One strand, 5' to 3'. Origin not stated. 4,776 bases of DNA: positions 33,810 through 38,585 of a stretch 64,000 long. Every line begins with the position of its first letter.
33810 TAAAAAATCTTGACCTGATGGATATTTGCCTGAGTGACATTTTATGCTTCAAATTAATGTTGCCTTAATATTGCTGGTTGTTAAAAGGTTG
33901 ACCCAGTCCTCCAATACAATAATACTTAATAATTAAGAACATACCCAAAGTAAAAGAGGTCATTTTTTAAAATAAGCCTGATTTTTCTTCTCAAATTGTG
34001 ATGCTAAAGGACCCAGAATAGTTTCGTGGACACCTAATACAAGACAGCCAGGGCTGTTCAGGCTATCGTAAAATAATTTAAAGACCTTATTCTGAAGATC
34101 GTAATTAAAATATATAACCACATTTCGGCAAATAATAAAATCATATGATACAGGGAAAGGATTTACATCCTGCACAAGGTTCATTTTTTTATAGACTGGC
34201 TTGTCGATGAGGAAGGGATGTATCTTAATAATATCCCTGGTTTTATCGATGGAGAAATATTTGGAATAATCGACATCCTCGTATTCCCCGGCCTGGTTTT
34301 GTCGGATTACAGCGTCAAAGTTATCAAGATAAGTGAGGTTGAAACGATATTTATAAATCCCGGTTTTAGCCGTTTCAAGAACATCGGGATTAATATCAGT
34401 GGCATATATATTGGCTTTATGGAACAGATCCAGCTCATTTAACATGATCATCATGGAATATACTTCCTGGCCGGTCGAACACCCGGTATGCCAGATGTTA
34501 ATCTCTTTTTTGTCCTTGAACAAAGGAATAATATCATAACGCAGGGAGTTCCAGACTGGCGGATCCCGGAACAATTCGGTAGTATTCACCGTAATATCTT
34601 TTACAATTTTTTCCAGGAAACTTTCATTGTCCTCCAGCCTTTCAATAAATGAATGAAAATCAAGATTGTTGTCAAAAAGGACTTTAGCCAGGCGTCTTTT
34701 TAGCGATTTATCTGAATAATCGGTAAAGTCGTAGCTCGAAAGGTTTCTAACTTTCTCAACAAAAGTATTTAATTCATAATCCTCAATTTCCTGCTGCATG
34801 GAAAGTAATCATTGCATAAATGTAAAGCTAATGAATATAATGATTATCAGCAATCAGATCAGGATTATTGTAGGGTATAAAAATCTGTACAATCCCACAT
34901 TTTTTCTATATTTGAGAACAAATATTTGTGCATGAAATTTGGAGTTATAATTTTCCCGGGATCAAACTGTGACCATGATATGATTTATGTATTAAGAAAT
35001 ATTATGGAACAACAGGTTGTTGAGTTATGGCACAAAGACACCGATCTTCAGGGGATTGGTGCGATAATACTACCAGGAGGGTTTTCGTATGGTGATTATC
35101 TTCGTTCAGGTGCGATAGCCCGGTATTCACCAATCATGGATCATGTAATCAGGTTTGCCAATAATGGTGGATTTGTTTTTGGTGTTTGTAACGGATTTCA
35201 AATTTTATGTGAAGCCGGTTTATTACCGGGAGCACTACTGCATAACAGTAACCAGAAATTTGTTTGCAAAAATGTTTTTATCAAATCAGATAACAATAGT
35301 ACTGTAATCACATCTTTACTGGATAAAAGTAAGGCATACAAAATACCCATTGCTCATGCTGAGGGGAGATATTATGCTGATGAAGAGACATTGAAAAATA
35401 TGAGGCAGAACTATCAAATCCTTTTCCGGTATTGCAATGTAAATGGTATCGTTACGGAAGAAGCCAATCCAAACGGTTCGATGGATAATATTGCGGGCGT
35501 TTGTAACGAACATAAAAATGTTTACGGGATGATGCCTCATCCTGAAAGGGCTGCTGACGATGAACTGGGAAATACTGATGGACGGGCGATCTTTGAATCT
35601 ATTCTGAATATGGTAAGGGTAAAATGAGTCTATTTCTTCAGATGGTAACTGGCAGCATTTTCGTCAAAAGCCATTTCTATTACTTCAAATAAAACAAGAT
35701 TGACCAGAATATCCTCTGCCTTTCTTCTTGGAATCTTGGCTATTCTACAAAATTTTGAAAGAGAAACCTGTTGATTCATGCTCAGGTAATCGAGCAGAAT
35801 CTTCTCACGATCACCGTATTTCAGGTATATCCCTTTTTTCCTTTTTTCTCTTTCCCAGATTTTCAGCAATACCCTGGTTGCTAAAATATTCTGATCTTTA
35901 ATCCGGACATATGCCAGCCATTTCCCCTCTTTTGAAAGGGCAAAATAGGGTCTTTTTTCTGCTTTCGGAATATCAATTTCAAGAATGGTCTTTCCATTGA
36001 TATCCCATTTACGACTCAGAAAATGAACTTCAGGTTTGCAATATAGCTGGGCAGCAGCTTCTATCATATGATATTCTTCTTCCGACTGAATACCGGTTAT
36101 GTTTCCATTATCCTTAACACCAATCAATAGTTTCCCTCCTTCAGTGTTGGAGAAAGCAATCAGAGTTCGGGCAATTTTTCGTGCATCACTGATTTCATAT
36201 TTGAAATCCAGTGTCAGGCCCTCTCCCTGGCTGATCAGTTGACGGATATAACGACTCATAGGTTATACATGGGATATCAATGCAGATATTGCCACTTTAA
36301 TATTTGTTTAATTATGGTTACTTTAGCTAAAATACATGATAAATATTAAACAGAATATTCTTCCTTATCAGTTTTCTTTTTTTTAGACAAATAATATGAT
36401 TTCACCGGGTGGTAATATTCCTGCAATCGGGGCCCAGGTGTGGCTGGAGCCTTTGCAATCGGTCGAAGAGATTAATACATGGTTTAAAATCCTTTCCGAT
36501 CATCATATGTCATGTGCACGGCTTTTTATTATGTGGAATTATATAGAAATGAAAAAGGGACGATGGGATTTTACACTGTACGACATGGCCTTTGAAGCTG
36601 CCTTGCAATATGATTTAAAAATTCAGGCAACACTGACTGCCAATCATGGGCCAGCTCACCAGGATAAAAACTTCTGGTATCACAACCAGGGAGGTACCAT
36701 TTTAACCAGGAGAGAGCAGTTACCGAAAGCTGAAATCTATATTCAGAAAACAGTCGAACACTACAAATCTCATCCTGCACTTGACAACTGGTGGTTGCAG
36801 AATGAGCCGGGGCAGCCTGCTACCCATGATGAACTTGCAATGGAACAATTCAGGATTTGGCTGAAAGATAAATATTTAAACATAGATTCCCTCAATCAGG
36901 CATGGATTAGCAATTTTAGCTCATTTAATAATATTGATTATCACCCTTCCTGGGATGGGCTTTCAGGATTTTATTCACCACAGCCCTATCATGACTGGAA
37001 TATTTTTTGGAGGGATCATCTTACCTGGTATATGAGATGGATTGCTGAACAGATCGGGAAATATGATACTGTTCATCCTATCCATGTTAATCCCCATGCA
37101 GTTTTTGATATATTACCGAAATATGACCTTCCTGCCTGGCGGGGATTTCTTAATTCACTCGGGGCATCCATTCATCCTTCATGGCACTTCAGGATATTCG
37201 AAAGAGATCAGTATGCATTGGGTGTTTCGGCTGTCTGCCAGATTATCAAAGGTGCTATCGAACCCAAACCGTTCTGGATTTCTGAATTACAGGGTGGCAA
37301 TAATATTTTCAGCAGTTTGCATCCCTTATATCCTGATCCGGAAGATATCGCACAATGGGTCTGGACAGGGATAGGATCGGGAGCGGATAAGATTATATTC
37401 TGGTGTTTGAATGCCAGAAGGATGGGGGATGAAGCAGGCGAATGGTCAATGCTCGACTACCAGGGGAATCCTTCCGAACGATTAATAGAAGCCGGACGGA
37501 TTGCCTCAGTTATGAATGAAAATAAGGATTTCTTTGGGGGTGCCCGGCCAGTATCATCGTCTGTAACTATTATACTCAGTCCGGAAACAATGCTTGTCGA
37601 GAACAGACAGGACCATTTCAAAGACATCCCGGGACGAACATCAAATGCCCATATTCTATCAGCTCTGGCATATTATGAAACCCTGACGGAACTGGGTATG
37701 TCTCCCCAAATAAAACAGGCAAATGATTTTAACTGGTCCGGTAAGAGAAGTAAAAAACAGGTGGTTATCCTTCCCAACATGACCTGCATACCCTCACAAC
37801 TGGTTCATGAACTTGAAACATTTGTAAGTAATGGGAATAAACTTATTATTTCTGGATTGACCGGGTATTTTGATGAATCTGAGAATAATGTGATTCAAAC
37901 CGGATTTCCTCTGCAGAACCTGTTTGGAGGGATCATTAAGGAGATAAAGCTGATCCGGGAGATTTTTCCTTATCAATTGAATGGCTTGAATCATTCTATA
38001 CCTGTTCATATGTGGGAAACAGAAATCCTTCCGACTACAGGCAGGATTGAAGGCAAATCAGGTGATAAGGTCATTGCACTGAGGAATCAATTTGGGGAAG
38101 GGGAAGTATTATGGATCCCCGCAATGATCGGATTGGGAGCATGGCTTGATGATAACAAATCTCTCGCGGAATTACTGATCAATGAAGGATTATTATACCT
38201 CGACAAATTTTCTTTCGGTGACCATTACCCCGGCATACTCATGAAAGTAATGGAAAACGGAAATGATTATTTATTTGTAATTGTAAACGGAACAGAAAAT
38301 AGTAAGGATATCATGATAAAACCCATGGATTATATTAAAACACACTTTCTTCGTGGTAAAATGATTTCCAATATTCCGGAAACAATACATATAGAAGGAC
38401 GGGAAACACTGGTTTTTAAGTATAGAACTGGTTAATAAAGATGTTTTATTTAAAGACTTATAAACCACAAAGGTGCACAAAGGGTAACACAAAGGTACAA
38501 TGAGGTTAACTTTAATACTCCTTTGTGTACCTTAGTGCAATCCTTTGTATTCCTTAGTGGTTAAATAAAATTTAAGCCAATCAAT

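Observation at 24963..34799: Che-like methylation module (2x CheR, receiver-less CheB) joined to a SiaA/B/C-type partner switch, with no CheA, CheW, MCP or CheY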

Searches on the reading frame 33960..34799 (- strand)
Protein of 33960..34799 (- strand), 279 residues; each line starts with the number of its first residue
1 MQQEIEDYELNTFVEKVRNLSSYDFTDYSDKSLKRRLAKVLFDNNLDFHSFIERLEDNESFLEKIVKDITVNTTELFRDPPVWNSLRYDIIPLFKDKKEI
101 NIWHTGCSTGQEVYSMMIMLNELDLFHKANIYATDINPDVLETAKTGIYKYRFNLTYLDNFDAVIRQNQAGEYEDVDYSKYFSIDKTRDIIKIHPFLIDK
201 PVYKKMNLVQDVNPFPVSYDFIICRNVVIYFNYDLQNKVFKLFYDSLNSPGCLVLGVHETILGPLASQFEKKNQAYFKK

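Call 3: search_protein_families(library=pfam, proteins=[window:33960-34799:-], max_evalue=0.01)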
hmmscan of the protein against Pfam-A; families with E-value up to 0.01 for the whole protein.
window:33960-34799:- (279 aa): 6 families
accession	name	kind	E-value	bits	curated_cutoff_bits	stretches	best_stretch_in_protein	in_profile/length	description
PF01739.24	CheR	-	5.6e-34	117.7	27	1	72-271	1-188/195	CheR methyltransferase, SAM binding domain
PF03705.20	CheR_N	-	3.2e-06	27.2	27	1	9-58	2-52/53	CheR methyltransferase, all-alpha domain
PF08242.18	Methyltransf_12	-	1.9e-05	25.7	30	0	127-249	19-94/98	Methyltransferase domain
PF13847.12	Methyltransf_31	-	0.0016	18.5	27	0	98-147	3-47/145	Methyltransferase domain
PF20951.2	Flu_PB2_6th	-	0.0033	17.5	25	1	151-239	40-132/150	Influenza RNA polymerase PB2 6th domain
PF13649.12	Methyltransf_25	-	0.0082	17.3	27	0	106-157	5-50/97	Methyltransferase domain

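Call 15: search_protein_families(library=ncbifam, proteins=[window:33960-34799:-], max_evalue=0.001)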
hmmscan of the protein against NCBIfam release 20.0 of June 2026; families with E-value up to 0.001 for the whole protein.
window:33960-34799:- (279 aa): 1 family
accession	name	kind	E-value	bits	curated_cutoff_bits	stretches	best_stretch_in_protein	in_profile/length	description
NF007902.0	PRK10611.1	equivalog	3.5e-23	82.2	435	1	33-275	54-279/287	protein-glutamate O-methyltransferase CheR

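Call 26: search_solved_structures(query=window:33960-34799:-, show_alignments=2, max_evalue=0.001)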
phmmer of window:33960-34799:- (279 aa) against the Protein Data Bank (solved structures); distinct sequences matched with E-value up to 0.001: 6.
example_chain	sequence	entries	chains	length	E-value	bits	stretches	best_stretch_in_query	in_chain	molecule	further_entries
5ftw_A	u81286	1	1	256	1.8e-28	102.9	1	11-265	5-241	CHEMOTAXIS PROTEIN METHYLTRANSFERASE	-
1bc5_A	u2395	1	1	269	1.9e-15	60.2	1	36-275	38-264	CHEMOTAXIS RECEPTOR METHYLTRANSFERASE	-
1af7_A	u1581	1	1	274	2e-15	60.1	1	36-275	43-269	CHEMOTAXIS RECEPTOR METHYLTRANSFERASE CHER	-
5xly_A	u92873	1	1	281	4.6e-14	55.7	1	35-261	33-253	Chemotaxis protein methyltransferase 1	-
5xlx_A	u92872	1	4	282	4.6e-14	55.6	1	35-261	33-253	Chemotaxis protein methyltransferase 1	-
5y4r_A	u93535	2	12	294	5.1e-14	55.5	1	35-261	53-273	Chemotaxis protein methyltransferase 1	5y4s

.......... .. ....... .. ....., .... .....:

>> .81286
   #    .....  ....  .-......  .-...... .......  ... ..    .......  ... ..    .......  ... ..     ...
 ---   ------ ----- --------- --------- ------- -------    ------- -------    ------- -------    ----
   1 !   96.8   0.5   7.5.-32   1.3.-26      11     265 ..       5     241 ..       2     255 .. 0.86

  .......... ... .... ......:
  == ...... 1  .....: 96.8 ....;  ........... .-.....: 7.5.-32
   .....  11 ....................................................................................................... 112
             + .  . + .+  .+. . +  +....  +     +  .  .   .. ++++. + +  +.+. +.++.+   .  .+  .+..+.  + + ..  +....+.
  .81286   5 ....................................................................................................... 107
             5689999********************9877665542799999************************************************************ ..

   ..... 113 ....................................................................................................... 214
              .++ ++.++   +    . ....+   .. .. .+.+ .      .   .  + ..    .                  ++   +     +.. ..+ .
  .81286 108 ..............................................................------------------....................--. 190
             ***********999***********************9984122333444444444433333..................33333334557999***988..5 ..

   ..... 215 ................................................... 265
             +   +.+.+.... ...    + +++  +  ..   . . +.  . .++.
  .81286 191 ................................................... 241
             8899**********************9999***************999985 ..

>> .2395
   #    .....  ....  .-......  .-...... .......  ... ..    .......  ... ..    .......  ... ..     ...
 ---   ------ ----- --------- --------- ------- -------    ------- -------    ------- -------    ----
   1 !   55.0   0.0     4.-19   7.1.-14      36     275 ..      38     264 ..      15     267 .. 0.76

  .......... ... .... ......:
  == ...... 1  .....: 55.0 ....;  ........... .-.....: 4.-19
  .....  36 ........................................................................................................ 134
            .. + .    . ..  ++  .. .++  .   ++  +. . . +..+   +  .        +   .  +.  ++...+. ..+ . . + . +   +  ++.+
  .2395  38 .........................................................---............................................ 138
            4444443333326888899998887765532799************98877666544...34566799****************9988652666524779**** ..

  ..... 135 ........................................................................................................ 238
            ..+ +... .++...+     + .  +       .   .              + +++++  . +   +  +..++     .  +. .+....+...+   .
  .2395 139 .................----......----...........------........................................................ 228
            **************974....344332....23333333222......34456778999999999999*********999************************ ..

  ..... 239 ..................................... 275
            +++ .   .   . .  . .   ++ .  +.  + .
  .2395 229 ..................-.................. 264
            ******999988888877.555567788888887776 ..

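Call 84: search_protein_families(library=padloc, proteins=[window:33960-34799:-], max_evalue=0.001)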
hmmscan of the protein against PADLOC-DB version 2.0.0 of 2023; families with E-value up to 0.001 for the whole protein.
window:33960-34799:- (279 aa): 0 families

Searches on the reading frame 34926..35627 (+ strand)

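Call 32: search_protein_families(library=pfam, proteins=[window:34926-35627:+], max_evalue=1)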
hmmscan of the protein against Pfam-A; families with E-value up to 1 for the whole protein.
window:34926-35627:+ (233 aa): 6 families
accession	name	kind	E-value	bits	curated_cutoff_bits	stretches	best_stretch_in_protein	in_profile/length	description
PF13507.12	GATase_5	-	2.8e-44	151.6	27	1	6-212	5-232/260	CobB/CobQ-like glutamine amidotransferase domain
PF07685.20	GATase_3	-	3.4e-08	33.8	27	1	21-96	17-90/196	CobB/CobQ-like glutamine amidotransferase domain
PF01965.30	DJ-1_PfpI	-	5.6e-06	26.7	26.6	1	34-102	52-115/165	DJ-1/PfpI family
PF00117.34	GATase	-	0.00037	20.6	22.8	1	40-208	39-173/190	Glutamine amidotransferase class-I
PF01174.25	SNO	-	0.0012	19.2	27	1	36-95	26-82/188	SNO glutamine amidotransferase family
PF25188.1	Tad6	-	0.18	12.3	27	1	161-201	41-80/145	Type I Thoeris inhibitor Tad6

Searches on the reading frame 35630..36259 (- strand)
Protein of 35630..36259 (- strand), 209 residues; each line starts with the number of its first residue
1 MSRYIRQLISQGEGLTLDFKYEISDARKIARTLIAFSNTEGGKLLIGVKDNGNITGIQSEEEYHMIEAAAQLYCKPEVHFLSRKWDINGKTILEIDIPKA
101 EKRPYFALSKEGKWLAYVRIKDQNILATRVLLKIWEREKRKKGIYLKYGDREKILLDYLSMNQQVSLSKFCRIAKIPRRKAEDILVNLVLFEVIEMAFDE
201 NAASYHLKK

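Call 32: search_protein_families(library=pfam, proteins=[window:35630-36259:-], max_evalue=1)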
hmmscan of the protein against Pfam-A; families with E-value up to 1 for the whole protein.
window:35630-36259:- (209 aa): 4 families
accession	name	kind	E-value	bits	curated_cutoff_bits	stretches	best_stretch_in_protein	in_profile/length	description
PF04326.19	SLFN_AlbA_2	-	4e-21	76.2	25.3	1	13-125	1-115/118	Schlafen, AlbA_2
PF01399.33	PCI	-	0.0045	17.6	22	1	151-199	26-74/84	PCI domain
PF09904.15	HTH_43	-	0.1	13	27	1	153-201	9-56/89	Winged helix-turn helix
PF23769.1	Beta-prop_WDR75_2nd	-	0.14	11.4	27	1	107-146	55-94/323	WD repeat-containing protein 75 second beta-propeller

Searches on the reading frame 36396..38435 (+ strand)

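Call 32: search_protein_families(library=pfam, proteins=[window:36396-38435:+], max_evalue=1)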
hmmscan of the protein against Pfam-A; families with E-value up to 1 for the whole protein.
window:36396-38435:+ (679 aa): 4 families
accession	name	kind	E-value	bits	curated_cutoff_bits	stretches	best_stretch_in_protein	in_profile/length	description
PF02449.21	Glyco_hydro_42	-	5.3e-26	92.3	21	1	26-362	12-361/376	Beta-galactosidase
PF08532.16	Glyco_hydro_42M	-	7.6e-12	45.6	25.8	1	420-574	29-184/207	Beta-galactosidase trimerisation domain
PF01373.23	Glyco_hydro_14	-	0.0021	17.5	27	1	123-218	162-251/402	Glycosyl hydrolase family 14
PF14488.12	DUF4434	-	0.076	13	30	1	66-198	69-183/283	Domain of unknown function (DUF4434)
